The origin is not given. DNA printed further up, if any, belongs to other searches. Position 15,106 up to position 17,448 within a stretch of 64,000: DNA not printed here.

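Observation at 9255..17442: Candidate phosphate-starvation system for organophosphorus uptake and hydrolysis: Pho-box ABC5 operon, DUF1127 and a PMH-like hydrolase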

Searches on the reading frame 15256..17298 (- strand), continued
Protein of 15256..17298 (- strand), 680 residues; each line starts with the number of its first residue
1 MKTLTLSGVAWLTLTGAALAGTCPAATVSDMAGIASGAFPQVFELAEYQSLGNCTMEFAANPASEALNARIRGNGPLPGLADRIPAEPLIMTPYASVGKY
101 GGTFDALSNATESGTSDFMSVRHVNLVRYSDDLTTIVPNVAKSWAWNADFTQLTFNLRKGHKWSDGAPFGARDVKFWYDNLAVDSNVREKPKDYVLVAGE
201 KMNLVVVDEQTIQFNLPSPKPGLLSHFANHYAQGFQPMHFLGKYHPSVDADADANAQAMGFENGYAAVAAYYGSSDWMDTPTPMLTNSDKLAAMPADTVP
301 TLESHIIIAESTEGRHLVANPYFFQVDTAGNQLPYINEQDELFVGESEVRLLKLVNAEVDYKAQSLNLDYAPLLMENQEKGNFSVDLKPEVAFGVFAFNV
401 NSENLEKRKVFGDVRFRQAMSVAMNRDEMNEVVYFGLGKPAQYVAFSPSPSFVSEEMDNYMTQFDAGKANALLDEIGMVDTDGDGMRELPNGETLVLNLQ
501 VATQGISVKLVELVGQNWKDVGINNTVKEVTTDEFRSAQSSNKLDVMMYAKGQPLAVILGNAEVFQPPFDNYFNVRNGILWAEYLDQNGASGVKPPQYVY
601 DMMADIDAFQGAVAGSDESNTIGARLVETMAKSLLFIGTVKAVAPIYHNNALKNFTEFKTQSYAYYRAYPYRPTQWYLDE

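Call 27: search_protein_families(library=ncbifam, proteins=[L031:5806-7053:+, L061:17750-19141:+, L061:19146-20291:+, L031:2496-3662:-, L031:3927-4739:+, L031:18953-19870:-, L031:19943-21124:-, L047:6956-7744:-, L048:4491-5534:+, L031:17376-18956:+], max_evalue=1e-15)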
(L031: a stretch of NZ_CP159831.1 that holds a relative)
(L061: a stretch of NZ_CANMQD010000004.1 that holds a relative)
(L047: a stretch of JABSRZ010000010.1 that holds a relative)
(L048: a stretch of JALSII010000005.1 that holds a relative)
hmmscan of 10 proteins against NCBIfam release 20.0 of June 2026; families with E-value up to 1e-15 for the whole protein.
L031:5806-7053:+ (415 aa): 1 family
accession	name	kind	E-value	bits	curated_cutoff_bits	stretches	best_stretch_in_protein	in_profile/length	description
TIGR02335.1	hydr_PhnA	equivalog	1.1e-159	531.9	407.55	1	7-413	1-407/408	phosphonoacetate hydrolase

L061:17750-19141:+ (463 aa): 38 families (the best 25 are shown)
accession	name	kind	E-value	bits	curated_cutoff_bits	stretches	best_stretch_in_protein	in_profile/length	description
NF006916.0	PRK09407.1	equivalog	7.4e-90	302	521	1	8-423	35-452/526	succinic semialdehyde dehydrogenase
NF010000.0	PRK13473.1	subfamily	1.6e-85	287.6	615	1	8-456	18-468/475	aminobutyraldehyde dehydrogenase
TIGR01804.1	BADH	equivalog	1.4e-84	284.3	668.6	1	7-453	13-464/467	betaine-aldehyde dehydrogenase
NF006915.0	PRK09406.1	equivalog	4.6e-83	279.6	730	1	7-452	1-448/457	NADP-dependent succinic semialdehyde dehydrogenase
NF042989.1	AldDh_AldH_Clos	equivalog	4.4e-82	276.2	800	1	7-454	1-451/458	aldehyde dehydrogenase AldH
NF009725.0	PRK13252.1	equivalog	3.7e-78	263.1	593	1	6-458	21-477/488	betaine-aldehyde dehydrogenase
TIGR02299.1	HpaE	equivalog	1.9e-77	260.9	638.35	1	5-442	14-460/488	5-carboxymethyl-2-hydroxymuconate semialdehyde dehydrogenase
NF010575.0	PRK13968.1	equivalog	9.7e-75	252.4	855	1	11-452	11-451/462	succinate-semialdehyde dehydrogenase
NF007497.0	PRK10090.1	equivalog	6.7e-74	249.4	500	1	8-445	23-462/480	aldehyde dehydrogenase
TIGR03216.1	OH_muco_semi_DH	equivalog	9.6e-73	245.4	693.25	1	8-446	15-467/481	2-hydroxymuconic semialdehyde dehydrogenase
TIGR01780.1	SSADH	subfamily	7.8e-70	236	646.35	1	30-448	20-440/448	succinate-semialdehyde dehydrogenase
NF042993.1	AlphKGSA_gudD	equivalog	1e-68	232.3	770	1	19-422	32-440/481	alpha-ketoglutaric semialdehyde dehydrogenase GucD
NF045736.1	PaDhStyDRhodo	equivalog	6.3e-68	229.5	800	1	8-451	19-468/479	phenylacetaldehyde dehydrogenase StyD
NF040648.1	lactal_redase_Meth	equivalog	9.3e-68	229.3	650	1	10-441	14-443/463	lactaldehyde dehydrogenase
NF045735.1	PaDhStyDPseudo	equivalog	2.5e-67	227.6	850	1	8-447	19-470/483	phenylacetaldehyde dehydrogenase StyD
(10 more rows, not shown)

L061:19146-20291:+ (381 aa): 13 families
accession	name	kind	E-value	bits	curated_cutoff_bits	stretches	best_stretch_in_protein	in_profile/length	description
NF058672.1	4HyButDHCUPNE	equivalog_domain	9.4e-107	357.5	500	1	7-379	4-376/378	4-hydroxybutyrate dehydrogenase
TIGR02638.1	lactal_redase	equivalog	6.5e-82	275.3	523.15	1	15-376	12-378/379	lactaldehyde reductase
NF053866.1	CholDhdGbsBBac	equivalog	7.2e-70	235.6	550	1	6-377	11-387/392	choline dehydrogenase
NF007911.0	PRK10624.1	equivalog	1.2e-69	235.1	537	1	15-376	13-377/382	lactaldehyde reductase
NF041833.1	Fe_ADH_ErcA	equivalog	2.5e-69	234.2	550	1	15-376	13-377/382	alcohol dehydrogenase-like regulatory protein ErcA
NF010378.0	PRK13805.1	equivalog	2.8e-60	204.1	951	1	9-378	461-861/872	bifunctional acetaldehyde-CoA/alcohol dehydrogenase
NF007363.0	PRK09860.1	equivalog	2.6e-53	181.5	581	1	14-372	13-374/383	L-threonine dehydrogenase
NF050025.1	SulfAcetaldRedSarD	equivalog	3.6e-49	167.6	700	1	13-356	11-359/385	sulfoacetaldehyde reductase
NF011998.0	PRK15454.1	equivalog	1.1e-48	165.9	556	1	7-372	24-386/395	ethanolamine utilization ethanol dehydrogenase EutG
TIGR03405.1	Phn_Fe-ADH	equivalog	1.3e-41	142.6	423.7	1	9-357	3-345/355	iron-containing alcohol dehydrogenase PsrA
TIGR04266.1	NDMA_methanol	equivalog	2.8e-35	121.9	625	1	26-310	32-316/420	NDMA-dependent methanol dehydrogenase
NF011717.0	PRK15138.1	equivalog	1.8e-23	83.3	645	1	9-353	8-358/387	alcohol dehydrogenase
NF041822.1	daptide_DH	equivalog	2.2e-17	63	300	1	37-215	5-181/363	daptide-type RiPP biosynthesis dehydogenase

L031:2496-3662:- (388 aa): 5 families
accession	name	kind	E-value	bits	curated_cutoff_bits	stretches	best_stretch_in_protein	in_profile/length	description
NF045640.1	AspGlyoxATaseBhcA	equivalog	1.8e-204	679.1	650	1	1-386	1-386/395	L-aspartate--glyoxylate aminotransferase BhcA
NF046070.1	PyrdoxPyrvTramin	equivalog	1.2e-50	172.4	600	1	11-350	12-349/369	pyridoxamine--pyruvate transaminase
TIGR03301.1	PhnW-AepZ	equivalog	4.5e-38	131.5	360.8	1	8-349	3-340/355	2-aminoethylphosphonate aminotransferase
NF010006.0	PRK13479.1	equivalog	2.6e-22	79.5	296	1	6-361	7-358/369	2-aminoethylphosphonate--pyruvate transaminase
TIGR02326.1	transamin_PhnW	equivalog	7.7e-21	74.6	400.8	1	8-350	7-346/363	2-aminoethylphosphonate--pyruvate transaminase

L031:3927-4739:+ (270 aa): 5 families
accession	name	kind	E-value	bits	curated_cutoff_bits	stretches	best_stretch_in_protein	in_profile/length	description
NF045644.1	TransRegBhcR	equivalog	3.2e-104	347.9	350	1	4-268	3-267/267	HTH-type transcriptional regulator BhcR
NF008601.2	PRK11569.1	equivalog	1.1e-59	201.9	380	1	3-268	6-274/276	glyoxylate bypass operon transcriptional repressor IclR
NF007548.0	PRK10163.1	equivalog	1.1e-47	162.4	406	1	1-269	1-268/271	HTH-type transcriptional repressor AllR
TIGR02431.1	pcaR_pcaU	subfamily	1e-40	139.6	284.75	1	21-247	3-228/248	beta-ketoadipate pathway transcriptional regulators, PcaR/PcaU/PobR family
NF011671.1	PRK15090.1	equivalog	1.4e-37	129.3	275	1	19-267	6-254/256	DNA-binding transcriptional regulator KdgR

L031:18953-19870:- (305 aa): 10 families
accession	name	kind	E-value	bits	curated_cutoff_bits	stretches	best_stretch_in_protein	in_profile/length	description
NF008352.0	PRK11139.1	subfamily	7.4e-95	317.5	288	1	1-298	1-297/305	transcriptional regulator GcvA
TIGR03418.1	chol_sulf_TF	equivalog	4.4e-60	203.2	324.8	1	7-292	2-291/291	choline sulfate utilization transcriptional regulator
NF007491.0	PRK10086.1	equivalog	9.5e-57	192.2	316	1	8-294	19-310/313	DNA-binding transcriptional regulator DsdC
NF041130.1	PenR_Burk_TF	exception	4.8e-50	170.4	625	1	5-293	7-289/292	beta-lactamase transcriptional regulator PenR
TIGR02036.1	dsdC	equivalog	1.9e-47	161.7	352.4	1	8-291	10-299/302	DNA-binding transcriptional regulator DsdC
NF040888.1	trans_reg_YafC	equivalog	7e-21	74.4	470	1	10-259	7-258/293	DNA-binding transcriptional regulator YafC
TIGR03339.1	phn_lysR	subfamily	6.3e-19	68.3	341.1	1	11-129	2-119/279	aminoethylphosphonate catabolism associated LysR family transcriptional regulator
NF008416.0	PRK11242.1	equivalog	2.2e-17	63.3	277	1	11-191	6-192/300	transcriptional regulator CynR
NF040786.1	LysR_Sec_metab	equivalog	5.9e-16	58.3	250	1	8-132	3-129/298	selenium metabolism-associated LysR family transcriptional regulator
NF053705.1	TransRegGltCGpos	equivalog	7.3e-16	58.2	350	1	11-129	6-126/300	glutamate biosynthesis transcriptional regulator GltC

L031:19943-21124:- (393 aa): 3 families
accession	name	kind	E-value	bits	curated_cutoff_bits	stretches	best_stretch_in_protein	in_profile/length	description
TIGR01891.1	amidohydrolases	subfamily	5.5e-93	312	153.75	1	13-373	2-366/366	amidohydrolase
NF040868.1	carboxypep_CpsA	equivalog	3e-90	302.8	500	1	10-380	13-385/391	carboxypeptidase CpsA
NF038260.1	ectoine_DoeB_2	equivalog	1.3e-89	300.7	550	1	11-381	7-376/378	N(2)-acetyl-L-2,4-diaminobutanoate deacetylase DoeB2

L047:6956-7744:- (262 aa): 0 families

L048:4491-5534:+ (347 aa): 1 family
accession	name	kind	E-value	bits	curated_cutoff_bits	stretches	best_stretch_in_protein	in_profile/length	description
NF037995.1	TRAP_S1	subfamily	7e-16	58.3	50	0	56-270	22-234/271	TRAP transporter substrate-binding protein DctP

L031:17376-18956:+ (526 aa): 4 families
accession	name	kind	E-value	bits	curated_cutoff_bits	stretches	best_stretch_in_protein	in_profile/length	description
NF045661.1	HdlasePehA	equivalog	1.9e-174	581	900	1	7-512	3-502/506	phosphoric/sulfuric ester hydrolase PehA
NF010322.0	PRK13759.1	equivalog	1.2e-70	238.4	481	2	184-495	172-457/486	arylsulfatase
TIGR03417.1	chol_sulfatase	equivalog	1.7e-54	185.5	433.45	1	197-497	171-443/500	choline-sulfatase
NF052527.1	Mn_arylsulf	exception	1.4e-38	133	850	1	196-500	184-457/479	manganese-dependent arylsulfatase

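Call 32: search_solved_structures(query=window:15256-17298:-, max_evalue=0.001)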
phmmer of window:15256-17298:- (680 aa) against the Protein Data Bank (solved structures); distinct sequences matched with E-value up to 0.001: 56.
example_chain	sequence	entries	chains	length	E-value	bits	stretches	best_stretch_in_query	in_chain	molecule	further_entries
7ver_A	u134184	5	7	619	1e-62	215.9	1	72-678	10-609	SPH1118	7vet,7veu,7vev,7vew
7veq_A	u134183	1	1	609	1.3e-62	215.4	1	72-678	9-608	SPH1118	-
5ipw_A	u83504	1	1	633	1.6e-60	208.6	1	52-677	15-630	Oligopeptide ABC transporter, periplasmic oligopeptide-binding protein, putative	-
6epy_A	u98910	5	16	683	1.2e-21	80.1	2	66-248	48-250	Periplasmic alpha-galactoside-binding protein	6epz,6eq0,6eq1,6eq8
9pl3_A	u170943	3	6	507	7.2e-17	64.4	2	407-554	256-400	Peptide ABC transporter, peptide-binding protein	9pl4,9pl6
1zty_A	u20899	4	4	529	1.6e-12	50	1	392-527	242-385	Chitin Oligosaccharide Binding Protein | Peptide ABC transporter, periplasmic peptide-binding protein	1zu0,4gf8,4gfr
8i5j_A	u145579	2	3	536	1.7e-12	49.9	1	392-527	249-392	ABC transporter substrate-binding protein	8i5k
5f1q_A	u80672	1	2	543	2.8e-12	49.2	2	112-233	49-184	Periplasmic dipeptide transport protein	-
8z1z_F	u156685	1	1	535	5e-12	48.3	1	112-232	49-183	Dipeptide-binding protein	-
8z1y_F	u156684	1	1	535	5.6e-12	48.2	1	112-232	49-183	Dipeptide-binding protein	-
1dpp_A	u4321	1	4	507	5.8e-12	48.1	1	112-232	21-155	DIPEPTIDE BINDING PROTEIN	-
1dpe_A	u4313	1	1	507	9.8e-12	47.4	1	115-232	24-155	DIPEPTIDE-BINDING PROTEIN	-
7ebm_A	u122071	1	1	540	1.9e-10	43.1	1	391-528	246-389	Peptide ABC transporter, periplasmic peptide-binding protein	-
6lzu_A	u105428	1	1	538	2.2e-10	42.9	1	391-535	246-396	Peptide ABC transporter, periplasmic peptide-binding protein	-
6lzt_A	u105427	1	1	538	2.5e-10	42.7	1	391-529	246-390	Peptide ABC transporter, periplasmic peptide-binding protein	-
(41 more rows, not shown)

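Call 33: search_dna_similar(query=window:15256-17298:-, collection=plasmids, mode=protein, max_rows=15)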
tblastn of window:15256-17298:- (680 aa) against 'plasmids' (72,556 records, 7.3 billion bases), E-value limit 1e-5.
Records with a match: 645; places in all: 1078; records where one place covers at least 80% of the query: 342.
Best place of each record, by identity: 60-80% 1; <60% 644.
By first word of the organism name: Rhizobium 349; Sinorhizobium 96; Agrobacterium 51; Deinococcus 27; Ensifer 12; Sulfitobacter 11; Phyllobacterium 9; Neorhizobium 7; Klebsiella 7; Vibrio 7; and 47 more.
By predicted mobility (MOB-suite, as given by PLSDB): non-mobilizable 343; conjugative 187; mobilizable 115.
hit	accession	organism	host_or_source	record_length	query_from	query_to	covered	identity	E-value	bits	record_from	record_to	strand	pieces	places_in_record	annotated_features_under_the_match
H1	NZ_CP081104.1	Ruegeria conchae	-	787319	28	680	96%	60.0%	0e+0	807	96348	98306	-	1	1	ABC transporter substrate-binding protein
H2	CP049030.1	Rhodobacteraceae bacterium SC52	Apostichopus japonicus,pure ...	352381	28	678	96%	47.5%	0e+0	589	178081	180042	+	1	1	ABC transporter substrate-binding protein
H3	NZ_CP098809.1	Ensifer adhaerens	whole organism,soil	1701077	31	657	92%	28.4%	1e-56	216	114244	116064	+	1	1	none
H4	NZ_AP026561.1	Deinococcus aetherius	-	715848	75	643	84%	31.1%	2e-68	251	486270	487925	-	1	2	ABC transporter substrate-binding protein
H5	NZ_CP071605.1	Rhizobium binae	lentil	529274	45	662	91%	28.6%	2e-66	245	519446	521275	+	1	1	ABC transporter substrate-binding protein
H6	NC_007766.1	Rhizobium etli CFN 42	-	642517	58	662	89%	29.2%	2e-62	233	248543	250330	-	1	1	ABC transporter substrate-binding protein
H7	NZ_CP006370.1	Aureimonas sp. AU20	-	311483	67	680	90%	28.7%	9e-55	210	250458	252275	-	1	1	ABC transporter substrate-binding protein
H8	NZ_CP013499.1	Rhizobium sp. N621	Phaseolus vulgaris,Whole ...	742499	50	662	90%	28.7%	7e-67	246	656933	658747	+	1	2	ABC transporter substrate-binding protein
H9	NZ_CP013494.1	Rhizobium sp. N6212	Phaseolus vulgaris,Whole ...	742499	50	662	90%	28.7%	7e-67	246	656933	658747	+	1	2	ABC transporter substrate-binding protein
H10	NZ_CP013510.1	Rhizobium sp. N1341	Phaseolus vulgaris,Whole ...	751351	50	662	90%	28.7%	7e-67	246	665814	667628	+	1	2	ABC transporter substrate-binding protein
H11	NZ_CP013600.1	Rhizobium sp. N741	Phaseolus vulgaris,Whole ...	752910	50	662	90%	28.7%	7e-67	246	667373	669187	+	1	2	ABC transporter substrate-binding protein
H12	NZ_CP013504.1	Rhizobium esperanzae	Phaseolus vulgaris,Whole ...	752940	50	662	90%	28.7%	7e-67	246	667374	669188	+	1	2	ABC transporter substrate-binding protein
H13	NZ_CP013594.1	Rhizobium sp. N871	Phaseolus vulgaris,Whole ...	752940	50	662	90%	28.7%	7e-67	246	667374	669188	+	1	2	ABC transporter substrate-binding protein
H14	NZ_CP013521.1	Rhizobium sp. N113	Phaseolus vulgaris,Whole ...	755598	50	662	90%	28.7%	7e-67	246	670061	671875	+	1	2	ABC transporter substrate-binding protein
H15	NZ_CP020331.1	Martelella mediterranea DSM 17316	-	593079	56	638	86%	30.2%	8e-56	213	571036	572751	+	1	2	ABC transporter substrate-binding protein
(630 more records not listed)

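Call 34: get_annotated_region(hit=H1, flank=12000)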
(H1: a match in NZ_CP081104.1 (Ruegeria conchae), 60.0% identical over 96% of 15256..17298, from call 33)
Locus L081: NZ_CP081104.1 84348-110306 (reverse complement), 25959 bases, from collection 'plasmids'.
description: Ruegeria conchae strain M340 plasmid unnamed1, complete sequence
organism: Ruegeria conchae (NCBI taxid 981384)
taxonomy: Bacteria; Pseudomonadota; Alphaproteobacteria; Rhodobacterales; Roseobacteraceae; Ruegeria; Ruegeria conchae
host: -; source: -; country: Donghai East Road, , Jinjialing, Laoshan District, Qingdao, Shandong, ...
typing (MOB-suite, as given by PLSDB): non-mobilizable
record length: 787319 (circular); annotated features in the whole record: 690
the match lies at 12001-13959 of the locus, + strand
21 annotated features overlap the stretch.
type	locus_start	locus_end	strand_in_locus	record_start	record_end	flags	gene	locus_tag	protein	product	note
CDS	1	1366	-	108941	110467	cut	-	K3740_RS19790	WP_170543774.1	caspase family protein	-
CDS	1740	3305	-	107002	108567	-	-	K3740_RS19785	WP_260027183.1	sulfatase-like hydrolase/transferase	-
CDS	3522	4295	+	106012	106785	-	-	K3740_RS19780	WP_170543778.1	DeoR/GlpR family DNA-binding transcription regulator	-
CDS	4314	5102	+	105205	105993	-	-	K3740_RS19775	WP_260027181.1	inositol monophosphatase family protein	-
CDS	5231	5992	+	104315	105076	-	-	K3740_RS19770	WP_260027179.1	N-formylglutamate amidohydrolase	-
CDS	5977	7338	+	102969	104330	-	-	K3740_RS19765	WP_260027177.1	glutamine synthetase family protein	GO:0006542 - glutamine biosynthetic process [Evidence IEA]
CDS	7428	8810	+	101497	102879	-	-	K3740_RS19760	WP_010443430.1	aldehyde dehydrogenase family protein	-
CDS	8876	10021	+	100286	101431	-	-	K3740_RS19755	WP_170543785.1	iron-containing alcohol dehydrogenase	-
CDS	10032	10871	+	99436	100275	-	-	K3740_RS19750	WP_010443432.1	EamA family transporter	-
CDS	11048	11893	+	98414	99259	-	-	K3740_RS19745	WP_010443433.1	DeoR/GlpR family DNA-binding transcription regulator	-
CDS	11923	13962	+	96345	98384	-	-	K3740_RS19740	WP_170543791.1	ABC transporter substrate-binding protein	-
CDS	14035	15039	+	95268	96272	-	-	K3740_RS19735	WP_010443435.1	ABC transporter permease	GO:0055085 - transmembrane transport [Evidence IEA]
CDS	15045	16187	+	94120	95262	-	-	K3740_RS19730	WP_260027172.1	ABC transporter permease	-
CDS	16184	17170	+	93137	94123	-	-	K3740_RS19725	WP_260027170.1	ABC transporter ATP-binding protein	-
CDS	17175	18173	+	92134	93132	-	-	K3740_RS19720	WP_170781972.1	oligopeptide/dipeptide ABC transporter ATP-binding protein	-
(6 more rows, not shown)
